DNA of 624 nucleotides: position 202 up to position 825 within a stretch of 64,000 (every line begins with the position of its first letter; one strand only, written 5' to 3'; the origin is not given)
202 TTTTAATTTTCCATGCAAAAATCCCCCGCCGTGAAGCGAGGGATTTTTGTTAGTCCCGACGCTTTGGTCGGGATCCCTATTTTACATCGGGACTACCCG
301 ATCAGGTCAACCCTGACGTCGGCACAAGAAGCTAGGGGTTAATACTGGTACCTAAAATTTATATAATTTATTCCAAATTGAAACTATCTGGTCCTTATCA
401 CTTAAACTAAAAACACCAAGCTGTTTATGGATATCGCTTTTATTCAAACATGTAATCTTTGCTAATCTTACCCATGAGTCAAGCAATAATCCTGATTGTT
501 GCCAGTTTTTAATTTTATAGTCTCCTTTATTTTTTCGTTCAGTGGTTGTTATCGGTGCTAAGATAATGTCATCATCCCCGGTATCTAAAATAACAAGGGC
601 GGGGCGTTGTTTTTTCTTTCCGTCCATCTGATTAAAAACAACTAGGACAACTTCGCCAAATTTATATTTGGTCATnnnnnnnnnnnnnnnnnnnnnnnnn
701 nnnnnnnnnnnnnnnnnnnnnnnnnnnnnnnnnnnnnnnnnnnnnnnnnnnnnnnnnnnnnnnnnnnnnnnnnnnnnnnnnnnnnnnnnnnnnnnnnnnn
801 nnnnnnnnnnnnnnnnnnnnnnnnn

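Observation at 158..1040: MazEF-like TA cassette bracketed by ~93-bp direct repeats carrying terminator hairpins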

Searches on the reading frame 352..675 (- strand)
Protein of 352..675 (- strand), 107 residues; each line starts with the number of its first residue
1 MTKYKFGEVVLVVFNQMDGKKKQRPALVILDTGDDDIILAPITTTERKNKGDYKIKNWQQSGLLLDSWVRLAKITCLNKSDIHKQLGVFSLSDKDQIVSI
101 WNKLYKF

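Call 7: search_protein_families(library=pfam, proteins=[window:352-675:-], max_evalue=1)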
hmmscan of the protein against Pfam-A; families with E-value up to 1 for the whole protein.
window:352-675:- (107 aa): 2 families
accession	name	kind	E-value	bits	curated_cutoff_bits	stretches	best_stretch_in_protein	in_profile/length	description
PF02452.23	PemK_toxin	-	5.2e-12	46.4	23.1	1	6-97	2-101/109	PemK-like, MazF-like toxin of type II toxin-antitoxin system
PF09904.15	HTH_43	-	0.15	12.5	27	1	39-70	51-79/89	Winged helix-turn helix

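Call 8: search_protein_families(library=ncbifam, proteins=[window:352-675:-], max_evalue=1)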
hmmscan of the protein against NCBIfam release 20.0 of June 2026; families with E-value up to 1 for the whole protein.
window:352-675:- (107 aa): 0 families

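Call 10: find_encoding_contigs(protein=window:352-675:-, flank=10000, max_places=10)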
Protein window:352-675:- (107 aa): 4 contigs read that carry it; 4 places shown.
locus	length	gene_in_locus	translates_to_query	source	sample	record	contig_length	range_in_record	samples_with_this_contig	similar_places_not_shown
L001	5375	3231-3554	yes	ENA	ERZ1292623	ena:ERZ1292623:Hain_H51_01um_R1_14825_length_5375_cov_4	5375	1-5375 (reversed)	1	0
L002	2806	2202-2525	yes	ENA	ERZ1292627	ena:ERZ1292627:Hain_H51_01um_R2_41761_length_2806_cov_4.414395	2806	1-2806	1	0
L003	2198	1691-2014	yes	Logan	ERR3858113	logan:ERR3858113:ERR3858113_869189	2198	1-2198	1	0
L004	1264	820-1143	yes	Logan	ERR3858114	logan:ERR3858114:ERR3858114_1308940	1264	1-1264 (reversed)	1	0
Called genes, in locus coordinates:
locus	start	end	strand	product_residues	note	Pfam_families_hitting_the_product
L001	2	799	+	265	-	?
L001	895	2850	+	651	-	PF04932:Wzy_C, PF00515:TPR_1 (faint), PF07719:TPR_2 (faint), PF13181:TPR_8 (faint), PF13428:TPR_14 (faint), PF13432:TPR_16 (faint), PF14559:TPR_19 (faint)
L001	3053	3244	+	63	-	-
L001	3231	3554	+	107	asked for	PF02452:PemK_toxin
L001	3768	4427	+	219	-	PF01797:Y1_Tnp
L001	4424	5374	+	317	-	?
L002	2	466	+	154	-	?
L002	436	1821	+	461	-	PF04932:Wzy_C, PF00515:TPR_1 (faint), PF07719:TPR_2 (faint), PF13181:TPR_8 (faint), PF13428:TPR_14 (faint), PF13432:TPR_16 (faint), PF14559:TPR_19 (faint)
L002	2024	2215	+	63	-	-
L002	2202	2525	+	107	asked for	PF02452:PemK_toxin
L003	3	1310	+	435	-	?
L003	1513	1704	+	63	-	-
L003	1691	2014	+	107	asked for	PF02452:PemK_toxin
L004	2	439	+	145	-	?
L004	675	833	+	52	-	-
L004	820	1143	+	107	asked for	PF02452:PemK_toxin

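Call 16: find_homologous_proteins(query=L001:3768-4424:+, max_evalue=1e-10)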
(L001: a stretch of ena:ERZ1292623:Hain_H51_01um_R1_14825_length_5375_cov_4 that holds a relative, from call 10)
Query L001:3768-4424:+ (219 aa): 4936 proteins with E <= 1e-10 among 5106 candidates; the best 120 are listed.
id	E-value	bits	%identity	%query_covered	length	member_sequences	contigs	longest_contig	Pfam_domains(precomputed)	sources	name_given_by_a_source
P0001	8.4e-145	498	100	100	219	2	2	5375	PF01797.22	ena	-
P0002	4.7e-118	411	80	100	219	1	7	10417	PF01797.22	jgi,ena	-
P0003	1.3e-87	311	63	99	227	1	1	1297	PF01797.22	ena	-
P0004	7.8e-86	305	61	97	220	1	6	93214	PF01797.22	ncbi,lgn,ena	ncbi:MAG: transposase [Patescibacteria group bacterium]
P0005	1.1e-85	305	59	97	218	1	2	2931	PF01797.22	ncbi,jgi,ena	-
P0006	7.0e-85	302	59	97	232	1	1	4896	PF01797.22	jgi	-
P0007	7.2e-84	299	61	97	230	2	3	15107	-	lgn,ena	-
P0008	7.2e-84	299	59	97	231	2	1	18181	PF01797.22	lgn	-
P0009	2.1e-83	297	59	99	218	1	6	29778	PF01797.22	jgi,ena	-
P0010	3.8e-83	297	60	97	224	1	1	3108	PF01797.22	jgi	jgi:putative transposase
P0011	5.7e-83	296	59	99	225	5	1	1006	PF01797.22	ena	-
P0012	1.4e-82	295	57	97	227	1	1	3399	PF01797.22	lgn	-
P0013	6.0e-82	293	59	97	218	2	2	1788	PF01797.22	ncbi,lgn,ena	ncbi:MAG: transposase [Patescibacteria group bacterium]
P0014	8.4e-82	292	60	97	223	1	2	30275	PF01797.22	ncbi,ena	-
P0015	9.5e-82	292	59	99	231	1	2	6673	PF01797.22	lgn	-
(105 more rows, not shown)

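Call 17: find_encoding_contigs(protein=P0002, flank=6000, max_places=7)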
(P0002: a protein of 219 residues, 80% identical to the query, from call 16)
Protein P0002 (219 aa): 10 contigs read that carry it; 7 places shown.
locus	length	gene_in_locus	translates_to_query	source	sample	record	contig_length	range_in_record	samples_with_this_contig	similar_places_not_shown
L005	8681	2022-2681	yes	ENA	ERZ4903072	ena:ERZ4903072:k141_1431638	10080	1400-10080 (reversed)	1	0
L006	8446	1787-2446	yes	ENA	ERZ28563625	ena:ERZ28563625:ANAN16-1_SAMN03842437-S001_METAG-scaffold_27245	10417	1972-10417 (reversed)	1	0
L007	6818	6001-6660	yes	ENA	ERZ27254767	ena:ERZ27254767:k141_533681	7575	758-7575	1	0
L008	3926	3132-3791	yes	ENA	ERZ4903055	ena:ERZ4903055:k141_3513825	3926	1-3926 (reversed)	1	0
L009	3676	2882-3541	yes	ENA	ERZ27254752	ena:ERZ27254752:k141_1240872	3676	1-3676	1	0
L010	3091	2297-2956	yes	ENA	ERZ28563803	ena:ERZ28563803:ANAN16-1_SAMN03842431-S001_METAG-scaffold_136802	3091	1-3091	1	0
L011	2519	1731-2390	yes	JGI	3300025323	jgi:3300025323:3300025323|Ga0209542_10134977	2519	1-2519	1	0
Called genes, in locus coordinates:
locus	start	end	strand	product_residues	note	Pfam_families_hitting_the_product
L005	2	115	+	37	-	?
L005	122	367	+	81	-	-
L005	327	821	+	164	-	-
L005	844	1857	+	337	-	PF01471:PG_binding_1 (weak)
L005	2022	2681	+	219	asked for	PF01797:Y1_Tnp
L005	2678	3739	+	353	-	-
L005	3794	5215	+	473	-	PF00932:LTD, PF00801:PKD, PF18911:PKD_4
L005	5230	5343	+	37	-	-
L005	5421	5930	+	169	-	PF00466:Ribosomal_L10, PF27436:RL10_C (weak)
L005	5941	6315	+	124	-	PF16320:Ribosomal_L12_N, PF00542:Ribosomal_L12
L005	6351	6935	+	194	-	-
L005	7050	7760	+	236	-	PF05552:MS_channel_1st_1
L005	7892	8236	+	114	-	-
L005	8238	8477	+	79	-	PF07927:HicA_toxin (weak)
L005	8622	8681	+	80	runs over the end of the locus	-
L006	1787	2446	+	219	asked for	PF01797:Y1_Tnp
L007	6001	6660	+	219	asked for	PF01797:Y1_Tnp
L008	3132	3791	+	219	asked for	PF01797:Y1_Tnp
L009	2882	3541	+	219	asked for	PF01797:Y1_Tnp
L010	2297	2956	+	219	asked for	PF01797:Y1_Tnp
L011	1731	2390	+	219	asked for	PF01797:Y1_Tnp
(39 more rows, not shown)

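Call 18: find_encoding_contigs(protein=P0004, flank=6000, max_places=4)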
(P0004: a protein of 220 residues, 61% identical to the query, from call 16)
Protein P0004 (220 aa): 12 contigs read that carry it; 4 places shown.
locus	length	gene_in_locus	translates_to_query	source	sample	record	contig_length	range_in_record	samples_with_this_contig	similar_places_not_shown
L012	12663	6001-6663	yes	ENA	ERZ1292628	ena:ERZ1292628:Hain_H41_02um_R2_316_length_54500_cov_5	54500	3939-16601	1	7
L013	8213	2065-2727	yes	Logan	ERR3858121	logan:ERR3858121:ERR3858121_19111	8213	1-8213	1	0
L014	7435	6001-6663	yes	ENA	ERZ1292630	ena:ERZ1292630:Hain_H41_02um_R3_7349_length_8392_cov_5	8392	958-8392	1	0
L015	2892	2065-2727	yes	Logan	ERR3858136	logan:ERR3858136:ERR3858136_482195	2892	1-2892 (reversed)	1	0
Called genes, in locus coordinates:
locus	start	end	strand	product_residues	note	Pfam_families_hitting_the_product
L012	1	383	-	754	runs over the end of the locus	PF13491:FtsK_4TM, PF17854:FtsK_alpha, PF01580:FtsK_SpoIIIE, PF09397:FtsK_gamma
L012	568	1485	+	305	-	-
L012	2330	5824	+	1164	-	-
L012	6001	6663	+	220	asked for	PF01797:Y1_Tnp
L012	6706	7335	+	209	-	-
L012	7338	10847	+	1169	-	PF00932:LTD, PF13229:Beta_helix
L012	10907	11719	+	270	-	PF23914:TPR_CcmH_CycH (faint), PF13431:TPR_17 (faint)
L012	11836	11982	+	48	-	-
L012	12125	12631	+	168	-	PF00466:Ribosomal_L10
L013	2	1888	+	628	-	?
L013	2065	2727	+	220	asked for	PF01797:Y1_Tnp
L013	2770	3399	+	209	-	-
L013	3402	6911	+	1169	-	PF00932:LTD, PF13229:Beta_helix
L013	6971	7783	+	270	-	PF23914:TPR_CcmH_CycH (faint), PF13431:TPR_17 (faint)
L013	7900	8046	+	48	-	-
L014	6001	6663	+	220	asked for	PF01797:Y1_Tnp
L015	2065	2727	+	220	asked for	PF01797:Y1_Tnp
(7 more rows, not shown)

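Call 27: find_related_loci(query=A1, collection=genome_contigs, flank=4000)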
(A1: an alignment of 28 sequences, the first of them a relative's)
Query A1 (219 aa) in genome_contigs; peptide patterns used: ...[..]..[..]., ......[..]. (x = any residue, [..] = any of these).
600 stretches matched a pattern (row limit reached: there are more); 562 encode a relative of the query (tblastn E <= 1e-3); the best 80 are kept; 80 distinct loci.
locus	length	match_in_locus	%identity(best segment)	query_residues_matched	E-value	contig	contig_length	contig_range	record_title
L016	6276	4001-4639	56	1-213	1e-81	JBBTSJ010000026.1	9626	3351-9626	MAG: Patescibacteria group bacterium isolate H43-bin029_1 H43_bin029_1_000000000026, whole genome shotgun sequence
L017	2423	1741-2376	54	1-212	7e-81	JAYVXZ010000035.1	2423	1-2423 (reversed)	MAG: Candidatus Adlerbacteria bacterium isolate GL85_DN_metabinner_53 GL85_DN_metabinner_53_34, whole genome shotgun seq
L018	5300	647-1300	53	1-218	3e-78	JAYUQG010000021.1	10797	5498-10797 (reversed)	MAG: bacterium isolate GL114_DN_metabat_102 GL114_DN_metabat_102_20, whole genome shotgun sequence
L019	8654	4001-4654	50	1-218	5e-78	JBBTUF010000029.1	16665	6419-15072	MAG: Patescibacteria group bacterium isolate H43-bin009_1 H43_bin009_1_000000000029, whole genome shotgun sequence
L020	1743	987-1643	53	1-217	7e-81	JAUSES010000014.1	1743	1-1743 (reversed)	MAG: bacterium isolate E14_maxbin.225_sub E14_k141_976201, whole genome shotgun sequence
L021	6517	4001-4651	51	1-212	2e-74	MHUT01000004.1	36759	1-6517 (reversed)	MAG: Candidatus Yonathbacteria bacterium RIFCSPHIGHO2_02_FULL_44_14 rifcsphigho2_02_scaffold_1432, whole genome shotgun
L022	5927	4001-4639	52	1-212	8e-74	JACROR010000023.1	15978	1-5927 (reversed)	MAG: Candidatus Niyogibacteria bacterium isolate NC_groundwater_1966_Pr3_S-0.2um_45_3 scaffold_581838, whole genome shot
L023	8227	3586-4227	51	1-212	2e-73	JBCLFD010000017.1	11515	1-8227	Candidatus Paceibacteria bacterium isolate SLM_LV1_02b-P15 Node_17_length_11515_cov_85.464408, whole genome shotgun sequ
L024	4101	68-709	51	1-212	2e-73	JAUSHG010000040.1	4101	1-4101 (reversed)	MAG: bacterium isolate E14_metabat.bin.176_sub E14_k141_1260521, whole genome shotgun sequence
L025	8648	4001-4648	51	1-216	2e-73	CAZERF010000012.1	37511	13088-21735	MAG TPA_asm: uncultured Candidatus Saccharibacteria bacterium isolate binchicken_co245_337 genome assembly, contig: NODE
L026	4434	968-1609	52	1-212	9e-72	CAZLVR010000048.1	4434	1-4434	MAG TPA_asm: uncultured Candidatus Saccharibacteria bacterium isolate SRP135725_co1_66 genome assembly, contig: NODE_323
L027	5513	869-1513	52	3-212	1e-71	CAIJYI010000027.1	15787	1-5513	uncultured bacterium isolate KR_bin-0332 genome assembly, contig: bin-0332:27/45, whole genome shotgun sequence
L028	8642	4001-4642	50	1-212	2e-71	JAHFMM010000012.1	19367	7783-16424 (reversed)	MAG: bacterium isolate nzgw457 NODE_1644_length_19368_cov_6.235361, whole genome shotgun sequence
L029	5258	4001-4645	50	3-212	3e-71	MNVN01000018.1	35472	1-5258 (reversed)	MAG: Candidatus Nomurabacteria bacterium CG1_02_43_90 cg1_0.2_scaffold_732_c, whole genome shotgun sequence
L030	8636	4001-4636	50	3-212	2e-70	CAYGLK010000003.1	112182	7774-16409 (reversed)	MAG TPA_asm: uncultured Candidatus Saccharibacteria bacterium isolate ERP117304_co1_160 genome assembly, contig: NODE_22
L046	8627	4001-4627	49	3-212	1e-63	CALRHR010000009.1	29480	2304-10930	MAG: Candidatus Nomurabacteria bacterium isolate TrH-25oct19-200 genome assembly, contig: TrH-25oct19-C2776, whole genom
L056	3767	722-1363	44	1-212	1e-58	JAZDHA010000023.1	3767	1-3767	MAG: bacterium isolate MEGAHIT-group-0.294 k141_17176116, whole genome shotgun sequence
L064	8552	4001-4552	51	1-179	8e-54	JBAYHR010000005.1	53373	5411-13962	MAG: Candidatus Paceibacterota bacterium isolate SO_2016_GW1_154 scaffold01228_OW334_2016, whole genome shotgun sequence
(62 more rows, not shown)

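Call 30: find_encoding_contigs(protein=P0001, flank=6000, max_places=10)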
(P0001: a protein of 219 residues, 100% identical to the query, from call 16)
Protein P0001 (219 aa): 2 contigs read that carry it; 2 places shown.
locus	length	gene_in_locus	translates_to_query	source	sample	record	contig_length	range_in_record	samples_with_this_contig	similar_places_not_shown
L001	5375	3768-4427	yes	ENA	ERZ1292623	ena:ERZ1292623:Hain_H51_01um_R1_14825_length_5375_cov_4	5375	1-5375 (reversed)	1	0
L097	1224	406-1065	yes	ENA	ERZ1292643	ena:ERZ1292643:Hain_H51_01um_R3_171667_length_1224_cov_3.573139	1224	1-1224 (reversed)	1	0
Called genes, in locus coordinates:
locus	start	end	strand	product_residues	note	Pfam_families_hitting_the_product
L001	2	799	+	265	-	?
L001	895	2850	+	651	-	PF04932:Wzy_C, PF00515:TPR_1 (faint), PF07719:TPR_2 (faint), PF13181:TPR_8 (faint), PF13428:TPR_14 (faint), PF13432:TPR_16 (faint), PF14559:TPR_19 (faint)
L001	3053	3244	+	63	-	-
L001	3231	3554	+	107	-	PF02452:PemK_toxin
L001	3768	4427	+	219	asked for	PF01797:Y1_Tnp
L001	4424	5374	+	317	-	?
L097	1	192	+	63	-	?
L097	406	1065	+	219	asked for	PF01797:Y1_Tnp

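Call 33: search_protein_families(library=ncbifam, proteins=[P0001, L001:4424-5374:+], max_evalue=0.01)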
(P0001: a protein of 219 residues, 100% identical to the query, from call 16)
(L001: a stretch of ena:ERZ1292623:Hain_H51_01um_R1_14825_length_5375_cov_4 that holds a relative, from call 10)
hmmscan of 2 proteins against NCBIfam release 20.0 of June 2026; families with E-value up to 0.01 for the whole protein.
P0001 (219 aa): 1 family
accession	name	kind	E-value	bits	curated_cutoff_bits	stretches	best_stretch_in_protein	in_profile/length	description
NF047646.1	REP_Tyr_transpos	equivalog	4.7e-11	42.8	80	1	65-146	44-133/146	REP-associated tyrosine transposase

L001:4424-5374:+ (317 aa): 0 families

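Call 34: search_solved_structures(query=P0001, max_evalue=0.01, show_alignments=2)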
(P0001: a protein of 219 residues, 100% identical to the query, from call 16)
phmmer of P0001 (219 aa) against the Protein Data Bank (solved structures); distinct sequences matched with E-value up to 0.01: 0.

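Call 38: find_related_loci(query=window:352-675:-, collection=metagenome_contigs, flank=2500)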
Query window:352-675:- (107 aa) in metagenome_contigs; peptide patterns used: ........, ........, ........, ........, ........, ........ (x = any residue, [..] = any of these).
197 stretches matched a pattern; 16 encode a relative of the query (tblastn E <= 1e-3); 16 distinct loci.
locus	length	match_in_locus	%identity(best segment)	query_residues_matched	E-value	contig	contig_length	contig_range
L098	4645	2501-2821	100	1-107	1e-69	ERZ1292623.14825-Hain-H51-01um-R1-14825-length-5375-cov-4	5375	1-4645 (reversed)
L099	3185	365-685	90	1-107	6e-63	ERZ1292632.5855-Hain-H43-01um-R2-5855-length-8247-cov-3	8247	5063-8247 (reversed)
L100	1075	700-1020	84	1-107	2e-63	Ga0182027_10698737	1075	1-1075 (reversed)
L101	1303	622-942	81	1-107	8e-62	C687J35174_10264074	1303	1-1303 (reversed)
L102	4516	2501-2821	79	1-107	3e-58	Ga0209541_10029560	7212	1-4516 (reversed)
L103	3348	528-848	82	1-107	3e-58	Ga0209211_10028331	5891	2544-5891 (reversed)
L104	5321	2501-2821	80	1-107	1e-57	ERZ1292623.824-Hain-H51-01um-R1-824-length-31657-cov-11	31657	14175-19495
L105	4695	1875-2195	79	1-107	2e-56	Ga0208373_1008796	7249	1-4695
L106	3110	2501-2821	80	1-107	3e-56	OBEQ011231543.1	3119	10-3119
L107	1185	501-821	77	1-107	5e-58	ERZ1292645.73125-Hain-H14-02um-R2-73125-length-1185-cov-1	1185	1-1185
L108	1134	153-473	78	1-107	4e-58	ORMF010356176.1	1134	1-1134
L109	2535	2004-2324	78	1-107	2e-55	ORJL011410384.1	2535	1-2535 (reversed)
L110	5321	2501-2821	59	1-107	9e-42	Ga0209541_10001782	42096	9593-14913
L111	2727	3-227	83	33-107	8e-41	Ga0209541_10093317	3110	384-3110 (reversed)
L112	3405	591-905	45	1-104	1e-24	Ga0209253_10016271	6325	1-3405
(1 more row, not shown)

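Call 61: search_solved_structures(query=A1, max_evalue=1, show_alignments=2)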
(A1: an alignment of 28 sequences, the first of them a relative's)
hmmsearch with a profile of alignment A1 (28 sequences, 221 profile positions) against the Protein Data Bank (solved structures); distinct sequences matched with E-value up to 1: 3.
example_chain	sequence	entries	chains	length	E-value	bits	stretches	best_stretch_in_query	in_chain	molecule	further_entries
2xm3_A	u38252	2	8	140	0.76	12.7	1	69-103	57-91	TRANSPOSASE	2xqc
2xo6_A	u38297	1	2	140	0.78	12.6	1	69-103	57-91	TRANSPOSASE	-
2xma_A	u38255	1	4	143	0.8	12.6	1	69-103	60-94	TRANSPOSASE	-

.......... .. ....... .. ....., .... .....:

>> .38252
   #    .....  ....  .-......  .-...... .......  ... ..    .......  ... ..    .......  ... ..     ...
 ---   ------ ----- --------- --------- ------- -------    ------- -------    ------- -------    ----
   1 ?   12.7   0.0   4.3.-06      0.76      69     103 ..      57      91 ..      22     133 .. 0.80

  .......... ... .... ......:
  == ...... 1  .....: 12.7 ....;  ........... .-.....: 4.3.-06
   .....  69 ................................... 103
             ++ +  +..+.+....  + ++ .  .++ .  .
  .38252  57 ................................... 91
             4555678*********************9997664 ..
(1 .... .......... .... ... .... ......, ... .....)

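Call 62: search_protein_families(library=pfam, proteins=[P0001, L001:4424-5374:+, L103:1005-1292:+, L103:1249-1515:+], max_evalue=0.1)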
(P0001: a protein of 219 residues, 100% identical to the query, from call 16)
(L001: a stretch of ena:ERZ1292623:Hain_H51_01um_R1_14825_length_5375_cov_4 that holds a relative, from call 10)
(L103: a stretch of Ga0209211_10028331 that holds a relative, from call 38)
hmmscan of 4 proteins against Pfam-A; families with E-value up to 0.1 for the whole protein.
P0001 (219 aa): 2 families
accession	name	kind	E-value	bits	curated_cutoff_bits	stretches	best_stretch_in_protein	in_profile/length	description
PF01797.21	Y1_Tnp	-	6.4e-09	36.4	23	1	68-141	41-119/121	Transposase IS200 like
PF19179.5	TTC3_DZIP3_dom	-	0.084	13.1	26.9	0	20-49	38-65/116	E3 ubiquitin-protein ligase TTC3/DZIP3 domain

L001:4424-5374:+ (317 aa): 1 family
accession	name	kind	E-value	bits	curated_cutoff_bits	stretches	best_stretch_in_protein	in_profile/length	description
PF00932.25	LTD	-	8.7e-05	23.3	34.3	1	113-174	22-71/109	Lamin Tail Domain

L103:1005-1292:+ (95 aa): 0 families

L103:1249-1515:+ (88 aa): 1 family
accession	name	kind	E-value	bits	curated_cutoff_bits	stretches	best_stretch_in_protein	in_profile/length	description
PF07927.17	HicA_toxin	-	1.4e-05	25.5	27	1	22-75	2-57/58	HicA toxin of bacterial toxin-antitoxin,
